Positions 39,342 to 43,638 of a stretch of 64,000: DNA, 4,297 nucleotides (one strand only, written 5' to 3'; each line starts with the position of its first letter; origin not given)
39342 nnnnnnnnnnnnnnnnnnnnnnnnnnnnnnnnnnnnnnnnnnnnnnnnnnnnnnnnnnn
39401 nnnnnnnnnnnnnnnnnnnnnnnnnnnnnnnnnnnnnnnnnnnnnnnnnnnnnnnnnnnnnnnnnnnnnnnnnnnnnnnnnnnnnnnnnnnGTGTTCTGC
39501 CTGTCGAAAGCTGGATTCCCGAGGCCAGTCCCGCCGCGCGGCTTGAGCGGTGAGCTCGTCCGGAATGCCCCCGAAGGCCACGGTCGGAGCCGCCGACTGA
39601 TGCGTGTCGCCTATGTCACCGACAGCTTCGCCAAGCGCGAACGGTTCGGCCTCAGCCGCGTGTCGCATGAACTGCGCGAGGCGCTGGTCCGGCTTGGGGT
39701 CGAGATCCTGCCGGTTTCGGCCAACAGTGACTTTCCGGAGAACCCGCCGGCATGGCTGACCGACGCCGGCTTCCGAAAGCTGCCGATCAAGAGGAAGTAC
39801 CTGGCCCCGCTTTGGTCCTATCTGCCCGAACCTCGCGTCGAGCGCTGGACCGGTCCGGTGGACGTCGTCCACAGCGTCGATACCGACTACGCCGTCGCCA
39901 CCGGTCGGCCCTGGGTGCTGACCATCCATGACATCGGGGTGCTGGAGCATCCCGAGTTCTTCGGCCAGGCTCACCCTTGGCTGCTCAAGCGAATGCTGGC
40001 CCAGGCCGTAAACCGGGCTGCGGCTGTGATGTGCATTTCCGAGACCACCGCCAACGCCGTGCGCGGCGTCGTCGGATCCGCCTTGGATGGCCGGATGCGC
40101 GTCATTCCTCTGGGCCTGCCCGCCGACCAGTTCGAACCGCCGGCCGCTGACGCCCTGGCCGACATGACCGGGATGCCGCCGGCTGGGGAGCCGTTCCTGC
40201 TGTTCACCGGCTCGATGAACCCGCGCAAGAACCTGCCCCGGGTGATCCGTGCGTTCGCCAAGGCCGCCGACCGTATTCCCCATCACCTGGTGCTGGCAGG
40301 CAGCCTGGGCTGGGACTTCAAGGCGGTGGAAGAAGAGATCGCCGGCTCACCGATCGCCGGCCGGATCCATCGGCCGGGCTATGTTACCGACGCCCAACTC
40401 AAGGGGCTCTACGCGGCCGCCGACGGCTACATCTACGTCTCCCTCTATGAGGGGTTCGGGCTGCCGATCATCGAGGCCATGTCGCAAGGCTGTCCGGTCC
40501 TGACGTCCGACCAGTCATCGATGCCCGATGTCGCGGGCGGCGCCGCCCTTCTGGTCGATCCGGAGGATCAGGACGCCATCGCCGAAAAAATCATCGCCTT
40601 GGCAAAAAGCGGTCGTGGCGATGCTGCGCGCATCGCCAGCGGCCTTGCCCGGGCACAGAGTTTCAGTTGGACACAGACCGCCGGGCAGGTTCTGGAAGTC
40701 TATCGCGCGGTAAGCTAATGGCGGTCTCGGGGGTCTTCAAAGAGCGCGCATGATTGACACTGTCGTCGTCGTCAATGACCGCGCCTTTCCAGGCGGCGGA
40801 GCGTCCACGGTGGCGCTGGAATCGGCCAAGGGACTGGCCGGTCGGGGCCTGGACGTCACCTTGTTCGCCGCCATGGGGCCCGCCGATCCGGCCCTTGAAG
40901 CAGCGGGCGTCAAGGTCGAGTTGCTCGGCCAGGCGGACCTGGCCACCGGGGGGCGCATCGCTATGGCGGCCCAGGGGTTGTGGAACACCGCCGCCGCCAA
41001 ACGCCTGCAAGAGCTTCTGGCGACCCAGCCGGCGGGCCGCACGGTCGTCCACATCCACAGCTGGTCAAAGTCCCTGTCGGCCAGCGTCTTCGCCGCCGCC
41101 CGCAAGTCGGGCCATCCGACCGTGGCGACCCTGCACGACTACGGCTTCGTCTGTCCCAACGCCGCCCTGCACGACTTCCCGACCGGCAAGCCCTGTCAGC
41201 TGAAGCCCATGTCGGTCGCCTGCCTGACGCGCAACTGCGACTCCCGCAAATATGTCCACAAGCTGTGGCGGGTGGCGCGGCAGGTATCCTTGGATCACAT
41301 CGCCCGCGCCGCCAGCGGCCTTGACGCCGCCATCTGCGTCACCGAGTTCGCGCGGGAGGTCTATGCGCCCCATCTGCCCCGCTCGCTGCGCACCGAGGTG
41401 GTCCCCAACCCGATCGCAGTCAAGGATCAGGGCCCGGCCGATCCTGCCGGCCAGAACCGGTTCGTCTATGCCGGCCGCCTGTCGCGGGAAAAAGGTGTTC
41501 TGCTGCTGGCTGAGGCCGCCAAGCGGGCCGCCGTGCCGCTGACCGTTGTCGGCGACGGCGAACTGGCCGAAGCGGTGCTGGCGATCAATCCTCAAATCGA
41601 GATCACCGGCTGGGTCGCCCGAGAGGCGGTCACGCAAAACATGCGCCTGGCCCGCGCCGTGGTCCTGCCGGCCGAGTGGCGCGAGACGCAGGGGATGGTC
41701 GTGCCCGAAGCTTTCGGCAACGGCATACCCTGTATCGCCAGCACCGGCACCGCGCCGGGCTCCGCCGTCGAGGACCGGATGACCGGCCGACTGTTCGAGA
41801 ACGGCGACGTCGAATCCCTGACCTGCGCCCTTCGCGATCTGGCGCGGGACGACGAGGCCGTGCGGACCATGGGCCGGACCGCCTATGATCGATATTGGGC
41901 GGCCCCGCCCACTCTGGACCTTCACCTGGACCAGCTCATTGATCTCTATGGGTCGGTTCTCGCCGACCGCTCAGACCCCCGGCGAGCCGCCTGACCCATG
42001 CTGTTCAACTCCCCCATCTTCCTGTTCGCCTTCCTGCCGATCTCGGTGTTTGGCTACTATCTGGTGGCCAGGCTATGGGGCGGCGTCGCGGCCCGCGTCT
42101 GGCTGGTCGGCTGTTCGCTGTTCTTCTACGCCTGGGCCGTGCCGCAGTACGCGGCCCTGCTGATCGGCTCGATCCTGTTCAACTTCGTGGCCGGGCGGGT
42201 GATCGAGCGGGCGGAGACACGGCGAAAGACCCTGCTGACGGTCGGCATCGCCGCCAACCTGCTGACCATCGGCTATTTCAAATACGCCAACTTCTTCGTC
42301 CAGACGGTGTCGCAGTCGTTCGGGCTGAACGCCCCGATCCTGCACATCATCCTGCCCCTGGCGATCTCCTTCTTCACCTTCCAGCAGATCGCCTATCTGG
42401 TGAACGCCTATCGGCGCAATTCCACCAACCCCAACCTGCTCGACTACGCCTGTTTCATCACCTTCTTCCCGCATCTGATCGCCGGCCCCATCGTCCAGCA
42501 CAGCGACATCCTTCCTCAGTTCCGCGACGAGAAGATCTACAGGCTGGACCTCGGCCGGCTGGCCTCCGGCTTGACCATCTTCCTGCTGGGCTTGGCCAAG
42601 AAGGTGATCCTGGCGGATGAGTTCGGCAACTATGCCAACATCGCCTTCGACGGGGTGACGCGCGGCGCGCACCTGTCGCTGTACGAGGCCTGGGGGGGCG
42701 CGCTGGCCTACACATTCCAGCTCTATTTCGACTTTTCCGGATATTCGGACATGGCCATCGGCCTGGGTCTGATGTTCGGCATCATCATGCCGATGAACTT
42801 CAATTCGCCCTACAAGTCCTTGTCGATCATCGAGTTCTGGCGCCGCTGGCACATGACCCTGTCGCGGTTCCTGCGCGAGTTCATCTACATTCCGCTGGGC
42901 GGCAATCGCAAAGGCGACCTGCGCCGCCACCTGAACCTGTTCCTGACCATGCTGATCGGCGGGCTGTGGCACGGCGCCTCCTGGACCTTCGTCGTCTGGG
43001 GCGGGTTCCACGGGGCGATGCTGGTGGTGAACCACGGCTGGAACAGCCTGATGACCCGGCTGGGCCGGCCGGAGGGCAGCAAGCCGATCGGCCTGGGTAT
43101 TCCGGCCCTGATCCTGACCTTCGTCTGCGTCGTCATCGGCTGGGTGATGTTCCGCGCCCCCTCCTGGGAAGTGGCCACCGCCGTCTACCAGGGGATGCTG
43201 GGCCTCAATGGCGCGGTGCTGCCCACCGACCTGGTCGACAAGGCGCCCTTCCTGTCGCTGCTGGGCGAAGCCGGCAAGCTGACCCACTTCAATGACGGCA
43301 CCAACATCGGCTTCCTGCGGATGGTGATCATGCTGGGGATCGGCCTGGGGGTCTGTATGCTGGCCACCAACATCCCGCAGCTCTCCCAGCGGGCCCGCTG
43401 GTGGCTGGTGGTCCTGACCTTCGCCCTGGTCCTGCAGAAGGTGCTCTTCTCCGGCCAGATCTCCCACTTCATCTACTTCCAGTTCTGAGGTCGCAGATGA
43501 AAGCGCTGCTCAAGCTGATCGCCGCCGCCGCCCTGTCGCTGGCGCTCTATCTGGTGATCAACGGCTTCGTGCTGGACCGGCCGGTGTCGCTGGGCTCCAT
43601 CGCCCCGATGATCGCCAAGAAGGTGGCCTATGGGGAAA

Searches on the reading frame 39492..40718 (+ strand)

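Call 10: search_protein_families(library=pfam, proteins=[window:39492-40718:+], max_evalue=0.001)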
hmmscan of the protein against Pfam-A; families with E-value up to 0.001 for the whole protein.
window:39492-40718:+ (408 aa): 6 families
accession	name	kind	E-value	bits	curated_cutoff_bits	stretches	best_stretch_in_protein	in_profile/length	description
PF00534.26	Glycos_transf_1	-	8e-26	91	26.4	1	231-374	13-159/172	Glycosyl transferases group 1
PF13692.12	Glyco_trans_1_4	-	1.4e-24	87.4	27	1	234-372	2-141/142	Glycosyl transferases group 1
PF13439.12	Glyco_transf_4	-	1.8e-14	54.5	28.5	1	53-211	3-168/170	Glycosyltransferase Family 4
PF13579.12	Glyco_trans_4_4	-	5.1e-11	43.6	29.7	1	53-208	2-158/158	Glycosyl transferase 4-like domain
PF20706.3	GT4-conflict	-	8.1e-09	35.4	26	1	194-361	153-327/385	Family 4 Glycosyltransferase in conflict systems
PF13524.12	Glyco_trans_1_2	-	0.00018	21.9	25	1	253-400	3-142/144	Glycosyl transferase-like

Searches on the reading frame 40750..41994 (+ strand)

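Call 10: search_protein_families(library=pfam, proteins=[window:40750-41994:+], max_evalue=0.001)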
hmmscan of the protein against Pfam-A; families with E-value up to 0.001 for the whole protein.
window:40750-41994:+ (414 aa): 5 families
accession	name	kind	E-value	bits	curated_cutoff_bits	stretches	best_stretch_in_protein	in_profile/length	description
PF13692.12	Glyco_trans_1_4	-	1.6e-20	74.2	27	1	236-367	2-142/142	Glycosyl transferases group 1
PF00534.26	Glycos_transf_1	-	2.7e-20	73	26.4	1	232-380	12-171/172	Glycosyl transferases group 1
PF13439.12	Glyco_transf_4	-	1.3e-16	61.5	28.5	1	16-223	2-167/170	Glycosyltransferase Family 4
PF13579.12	Glyco_trans_4_4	-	2.1e-11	44.9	29.7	1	16-220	1-157/158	Glycosyl transferase 4-like domain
PF20706.3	GT4-conflict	-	0.00084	18.9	26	0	207-347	169-327/385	Family 4 Glycosyltransferase in conflict systems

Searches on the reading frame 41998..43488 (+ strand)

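Call 10: search_protein_families(library=pfam, proteins=[window:41998-43488:+], max_evalue=0.001)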
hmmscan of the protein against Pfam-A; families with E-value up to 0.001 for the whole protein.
window:41998-43488:+ (496 aa): 2 families
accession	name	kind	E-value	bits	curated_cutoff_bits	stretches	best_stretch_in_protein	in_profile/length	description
PF03062.24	MBOAT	-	1.7e-36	126.6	27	1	108-378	62-326/337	MBOAT, membrane-bound O-acyltransferase family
PF13813.11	MBOAT_2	-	1.7e-06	28.7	25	1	265-328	2-67/85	Membrane bound O-acyl transferase family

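Call 70: search_protein_families(library=ncbifam, proteins=[window:41998-43488:+], max_evalue=0.00001)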
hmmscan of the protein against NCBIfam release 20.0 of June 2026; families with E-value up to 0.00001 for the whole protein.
window:41998-43488:+ (496 aa): 1 family
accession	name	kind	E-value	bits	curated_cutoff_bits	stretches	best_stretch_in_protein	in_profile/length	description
TIGR04091.1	LTA_dltB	equivalog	1.3e-49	169.4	375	1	29-385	26-376/380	D-alanyl-lipoteichoic acid biosynthesis protein DltB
